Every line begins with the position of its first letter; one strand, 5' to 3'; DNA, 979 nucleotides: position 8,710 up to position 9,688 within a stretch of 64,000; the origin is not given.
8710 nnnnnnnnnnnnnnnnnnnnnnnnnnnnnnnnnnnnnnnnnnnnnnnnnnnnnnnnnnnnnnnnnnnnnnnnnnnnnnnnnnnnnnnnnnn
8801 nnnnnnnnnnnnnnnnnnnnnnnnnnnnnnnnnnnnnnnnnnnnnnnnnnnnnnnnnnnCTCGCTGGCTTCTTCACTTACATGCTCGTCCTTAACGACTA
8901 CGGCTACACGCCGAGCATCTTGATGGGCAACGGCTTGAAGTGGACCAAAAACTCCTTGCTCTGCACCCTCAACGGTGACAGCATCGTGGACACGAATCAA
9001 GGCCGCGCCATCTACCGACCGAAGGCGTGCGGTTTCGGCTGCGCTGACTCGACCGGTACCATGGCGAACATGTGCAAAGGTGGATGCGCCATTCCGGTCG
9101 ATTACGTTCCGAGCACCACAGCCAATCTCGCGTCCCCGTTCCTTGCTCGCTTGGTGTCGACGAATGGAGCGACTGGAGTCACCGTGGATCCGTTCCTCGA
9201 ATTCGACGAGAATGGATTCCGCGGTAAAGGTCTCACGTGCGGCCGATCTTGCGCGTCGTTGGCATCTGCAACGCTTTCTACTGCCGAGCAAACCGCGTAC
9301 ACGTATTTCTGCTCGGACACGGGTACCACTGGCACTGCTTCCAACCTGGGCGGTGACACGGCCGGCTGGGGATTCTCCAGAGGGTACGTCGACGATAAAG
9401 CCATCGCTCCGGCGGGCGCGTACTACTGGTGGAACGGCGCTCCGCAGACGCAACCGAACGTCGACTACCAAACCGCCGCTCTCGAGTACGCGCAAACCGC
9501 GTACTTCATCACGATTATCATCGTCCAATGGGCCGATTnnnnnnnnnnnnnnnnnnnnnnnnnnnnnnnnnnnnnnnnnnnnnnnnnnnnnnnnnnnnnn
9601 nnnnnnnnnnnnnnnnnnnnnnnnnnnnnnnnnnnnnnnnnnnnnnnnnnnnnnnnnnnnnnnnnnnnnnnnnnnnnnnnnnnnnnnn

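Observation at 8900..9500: About 200-residue cysteine-rich insertion in the TM7-TM8 extracellular loop of a Na/K-type P-ATPase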

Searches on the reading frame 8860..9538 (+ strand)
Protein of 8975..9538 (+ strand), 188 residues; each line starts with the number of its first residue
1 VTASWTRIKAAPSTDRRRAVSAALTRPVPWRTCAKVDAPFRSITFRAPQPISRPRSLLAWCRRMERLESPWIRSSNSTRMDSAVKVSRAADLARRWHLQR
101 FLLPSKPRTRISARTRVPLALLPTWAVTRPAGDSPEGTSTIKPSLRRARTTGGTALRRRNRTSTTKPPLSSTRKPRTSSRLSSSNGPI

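Call 4: search_protein_families(library=pfam, proteins=[window:8860-9520:+], max_evalue=0.1)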
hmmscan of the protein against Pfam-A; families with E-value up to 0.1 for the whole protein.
window:8860-9520:+ (220 aa): 0 families

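Call 6: find_homologous_proteins(query=window:8860-9520:+, max_evalue=0.001)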
Query window:8860-9520:+ (220 aa): 14 proteins with E <= 0.001 among 234 candidates.
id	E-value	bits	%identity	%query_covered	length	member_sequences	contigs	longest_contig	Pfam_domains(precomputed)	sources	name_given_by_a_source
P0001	3.0e-79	284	87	70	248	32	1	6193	PF00689.27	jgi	jgi:sodium/potassium-transporting ATPase subunit alpha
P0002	1.4e-72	262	56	100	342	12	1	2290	PF00689.27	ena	-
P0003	4.7e-68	247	60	100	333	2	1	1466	PF00689.27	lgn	-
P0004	1.6e-60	223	79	61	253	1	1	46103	-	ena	-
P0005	3.6e-39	153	44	100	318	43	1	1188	PF00689.27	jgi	jgi:sodium/potassium-transporting ATPase subunit alpha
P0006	5.5e-38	149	43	100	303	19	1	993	PF00689.27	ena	-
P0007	1.7e-30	125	38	100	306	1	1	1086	PF00689.27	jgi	-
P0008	7.6e-28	116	41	100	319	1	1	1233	PF00689.27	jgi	-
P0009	2.0e-26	111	85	28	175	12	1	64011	PF00689.27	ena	-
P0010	8.2e-26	109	40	91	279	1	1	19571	PF00689.27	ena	-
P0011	2.4e-25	108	53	52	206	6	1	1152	PF00689.27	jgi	jgi:sodium/potassium-transporting ATPase subunit alpha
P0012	3.5e-22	97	35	100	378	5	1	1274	PF00689.27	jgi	-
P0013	1.3e-18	86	76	27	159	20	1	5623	PF00689.27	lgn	-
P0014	5.4e-13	67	44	45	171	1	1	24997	-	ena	-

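Call 27: find_homologous_proteins(query=A2, max_evalue=0.001)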
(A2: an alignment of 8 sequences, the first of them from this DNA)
Query A2 (8 sequences) (197 aa, profile of the alignment): 17 proteins with E <= 0.001 among 2374 candidates.
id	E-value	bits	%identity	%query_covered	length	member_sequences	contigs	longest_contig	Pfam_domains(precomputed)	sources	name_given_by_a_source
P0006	2.6e-66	241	39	100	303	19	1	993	PF00689.27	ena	-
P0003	1.0e-61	226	55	100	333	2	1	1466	PF00689.27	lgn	-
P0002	4.2e-61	224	54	100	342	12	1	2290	PF00689.27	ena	-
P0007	4.9e-61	224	34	100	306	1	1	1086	PF00689.27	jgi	-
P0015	2.9e-42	163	30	97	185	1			-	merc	-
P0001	3.0e-39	153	87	76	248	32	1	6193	PF00689.27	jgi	jgi:sodium/potassium-transporting ATPase subunit alpha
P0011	5.2e-36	142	52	56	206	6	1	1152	PF00689.27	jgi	jgi:sodium/potassium-transporting ATPase subunit alpha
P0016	3.2e-35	140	39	74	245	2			PF00689.27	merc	-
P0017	1.3e-33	135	33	83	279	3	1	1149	PF00689.27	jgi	-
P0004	4.4e-23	100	76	59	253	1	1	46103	-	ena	-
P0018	3.9e-20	91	26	63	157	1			-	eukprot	eukprot:8411166-Pyramimonas_sp.AAC.1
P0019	1.7e-19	89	35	55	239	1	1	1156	PF00689.27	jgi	-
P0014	9.4e-18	83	44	50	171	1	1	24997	-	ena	-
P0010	1.3e-17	82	34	92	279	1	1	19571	PF00689.27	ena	-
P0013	4.5e-17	81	75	28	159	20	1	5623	PF00689.27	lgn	-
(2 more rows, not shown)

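Call 33: search_protein_representatives(alignment_id=A2)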
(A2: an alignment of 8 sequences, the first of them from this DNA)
Query: 8 sequences, 158 profile positions. Proteins with E-value up to 0.001 (for the whole library): 54; up to 1e-10: 17; up to 1e-30: 5. The best 54 are listed.
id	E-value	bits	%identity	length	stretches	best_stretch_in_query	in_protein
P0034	4.2e-63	228.6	-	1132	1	1-158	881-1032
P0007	1.6e-61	223.5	-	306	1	1-158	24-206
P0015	9.3e-43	162.5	-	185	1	5-158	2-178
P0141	3.2e-42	160.8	-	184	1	1-124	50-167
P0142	3.4e-35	137.9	-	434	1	2-158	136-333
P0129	1.1e-30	123.3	-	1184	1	2-158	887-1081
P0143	4.3e-27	111.6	-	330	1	2-158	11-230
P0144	2.3e-24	102.7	-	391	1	2-158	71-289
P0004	1.4e-23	100.2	-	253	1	1-76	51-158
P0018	1.2e-20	90.7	-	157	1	2-93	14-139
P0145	8.4e-19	84.7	-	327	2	64-158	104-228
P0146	2.6e-18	83.1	-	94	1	36-105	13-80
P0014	3.0e-18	82.9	-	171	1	54-151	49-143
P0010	4.2e-18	82.4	-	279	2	49-144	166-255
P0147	1.8e-15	73.8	-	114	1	3-85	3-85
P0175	2.9e-05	40.7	-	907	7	101-137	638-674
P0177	1.4e-04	38.5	-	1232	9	126-151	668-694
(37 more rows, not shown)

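Call 41: search_solved_structures(query=A4, max_evalue=10)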
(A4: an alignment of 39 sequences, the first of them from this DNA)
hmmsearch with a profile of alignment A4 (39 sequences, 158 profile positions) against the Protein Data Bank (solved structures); distinct sequences matched with E-value up to 10: 0.

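Call 42: search_protein_families(library=pfam, alignment_id=A4, max_evalue=1)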
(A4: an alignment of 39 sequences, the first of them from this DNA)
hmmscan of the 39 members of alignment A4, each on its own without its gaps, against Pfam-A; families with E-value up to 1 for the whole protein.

A. member 1, seq(187 aa): 0 families

B. families by the number of members that match (of 39 scanned): 3 families
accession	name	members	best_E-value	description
PF06467.20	zf-FCS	1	0.069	MYM-type Zinc finger with FCS sequence motif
PF00171.27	Aldedh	1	0.28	Aldehyde dehydrogenase family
PF20888.2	SVN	1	0.86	Scytovirin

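Call 49: predict_structure(alignment_id=A4)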
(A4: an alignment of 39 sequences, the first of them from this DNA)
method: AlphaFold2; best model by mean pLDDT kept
length: 187 residues; sequences in the alignment: 39
mean_pLDDT: 79.1   pTM: 0.76
mean pLDDT of the five models: 79.1, 77.7, 77.2, 75.9, 75.1
residues with pLDDT >= 90: 54; 70-90: 79; 50-70: 45; < 50: 9
segments of 3 or more residues with pLDDT < 50: 131-136
pLDDT, mean of each block of 10 residues (from residue 1): 85 71 71 94 87 71 57 70 77 89 87 82 77 48 78 95 91 91 85
secondary structure, 60 per line:
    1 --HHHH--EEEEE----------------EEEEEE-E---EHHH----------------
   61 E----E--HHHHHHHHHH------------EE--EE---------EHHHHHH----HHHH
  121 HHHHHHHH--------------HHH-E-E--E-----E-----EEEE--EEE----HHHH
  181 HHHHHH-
elements in order: H3-6 E9-13 E30-35 H69-78 H107-112 H117-128 E164-167 E170-172 H177-186

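Call 55: fold_search(model_id=the predicted structure, library=pdb)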
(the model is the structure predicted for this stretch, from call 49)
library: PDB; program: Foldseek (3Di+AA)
matches with E <= 10: 1; with E <= 0.001: 0
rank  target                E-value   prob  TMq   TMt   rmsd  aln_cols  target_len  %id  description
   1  9x25_E                8.7e+00  0.01  0.09  0.05  15.1        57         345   12  Target analog-bound type III-B Cmr complex of Archaeoglobus fulgidus (released 2025-12-10)

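Call 59: fold_search(model_id=the predicted structure, library=viral)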
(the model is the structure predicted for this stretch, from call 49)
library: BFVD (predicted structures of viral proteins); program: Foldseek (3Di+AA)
matches with E <= 10: 2; with E <= 0.001: 0
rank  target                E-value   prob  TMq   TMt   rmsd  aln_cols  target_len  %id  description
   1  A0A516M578            5.6e+00  0.03  0.09  0.14  10.9        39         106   18  (no name in the UniProt tables at hand)
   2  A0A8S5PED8            8.6e+00  0.01  0.09  0.15   4.3        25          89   20  Uncharacterized protein [Siphoviridae sp. ctWKa2]

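Call 83: search_protein_families(library=pfam, proteins=[window:8975-9538:+], max_evalue=0.01)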
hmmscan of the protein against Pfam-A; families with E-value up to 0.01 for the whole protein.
window:8975-9538:+ (188 aa): 0 families
